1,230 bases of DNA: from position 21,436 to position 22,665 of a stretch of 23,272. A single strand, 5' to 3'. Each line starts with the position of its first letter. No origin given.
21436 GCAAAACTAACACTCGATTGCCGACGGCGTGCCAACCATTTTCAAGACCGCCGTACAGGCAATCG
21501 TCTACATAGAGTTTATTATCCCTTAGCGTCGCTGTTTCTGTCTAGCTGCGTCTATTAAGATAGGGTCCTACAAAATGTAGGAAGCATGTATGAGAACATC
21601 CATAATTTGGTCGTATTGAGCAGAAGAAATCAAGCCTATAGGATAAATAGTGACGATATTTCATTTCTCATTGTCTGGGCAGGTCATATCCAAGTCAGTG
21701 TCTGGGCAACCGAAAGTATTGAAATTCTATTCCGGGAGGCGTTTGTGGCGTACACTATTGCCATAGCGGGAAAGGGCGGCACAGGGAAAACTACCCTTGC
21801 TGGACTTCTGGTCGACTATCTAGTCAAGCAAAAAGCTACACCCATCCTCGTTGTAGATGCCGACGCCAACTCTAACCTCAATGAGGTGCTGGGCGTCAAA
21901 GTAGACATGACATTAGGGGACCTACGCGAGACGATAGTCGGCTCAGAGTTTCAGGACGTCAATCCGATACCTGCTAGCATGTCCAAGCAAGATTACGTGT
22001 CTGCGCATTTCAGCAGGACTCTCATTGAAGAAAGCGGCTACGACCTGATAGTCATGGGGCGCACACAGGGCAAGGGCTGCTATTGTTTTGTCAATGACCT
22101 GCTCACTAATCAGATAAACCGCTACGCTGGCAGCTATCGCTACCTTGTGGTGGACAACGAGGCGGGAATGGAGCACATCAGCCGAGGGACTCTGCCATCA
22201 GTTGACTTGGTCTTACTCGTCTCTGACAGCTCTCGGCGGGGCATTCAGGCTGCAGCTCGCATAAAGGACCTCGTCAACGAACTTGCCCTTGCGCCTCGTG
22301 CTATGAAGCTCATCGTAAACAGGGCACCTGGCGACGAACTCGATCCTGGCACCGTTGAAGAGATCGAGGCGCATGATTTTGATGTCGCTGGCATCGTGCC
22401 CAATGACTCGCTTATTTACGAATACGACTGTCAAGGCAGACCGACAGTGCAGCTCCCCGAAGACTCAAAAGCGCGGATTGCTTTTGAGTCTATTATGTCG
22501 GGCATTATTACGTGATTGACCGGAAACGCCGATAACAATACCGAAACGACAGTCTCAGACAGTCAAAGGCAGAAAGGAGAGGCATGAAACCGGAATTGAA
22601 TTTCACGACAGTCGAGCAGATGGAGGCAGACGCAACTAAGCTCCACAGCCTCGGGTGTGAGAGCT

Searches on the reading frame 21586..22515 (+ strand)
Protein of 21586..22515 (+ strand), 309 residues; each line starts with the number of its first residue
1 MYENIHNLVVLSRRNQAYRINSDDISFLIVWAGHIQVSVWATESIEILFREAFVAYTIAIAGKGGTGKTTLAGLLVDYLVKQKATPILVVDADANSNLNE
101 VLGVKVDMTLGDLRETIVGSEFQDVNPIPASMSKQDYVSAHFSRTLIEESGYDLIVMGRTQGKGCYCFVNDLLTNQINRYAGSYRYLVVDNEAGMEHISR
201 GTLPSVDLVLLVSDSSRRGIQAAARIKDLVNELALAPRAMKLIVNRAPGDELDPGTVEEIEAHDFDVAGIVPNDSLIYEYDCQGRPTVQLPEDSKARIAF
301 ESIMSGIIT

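Call 7: search_protein_families(library=pfam, proteins=[window:21586-22515:+], max_evalue=0.001)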
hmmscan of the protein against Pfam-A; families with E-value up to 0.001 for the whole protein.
window:21586-22515:+ (309 aa): 5 families
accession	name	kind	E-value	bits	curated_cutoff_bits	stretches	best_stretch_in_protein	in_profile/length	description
PF01656.29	CbiA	-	1.4e-12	48.1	25.4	1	59-286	3-124/125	CobQ/CobB/MinD/ParA nucleotide binding domain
PF13614.12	AAA_31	-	8.8e-10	39.2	27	1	58-233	4-167/177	AAA domain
PF01935.23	DUF87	-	1.1e-05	26.1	23.2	1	52-93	20-61/220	Helicase HerA, central domain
PF16575.11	CLP1_P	-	0.00029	21.2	26.6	1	62-95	1-33/188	mRNA cleavage and polyadenylation factor CLP1 P-loop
PF13479.12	AAA_24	-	0.00041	20.7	27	0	56-119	3-57/195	AAA domain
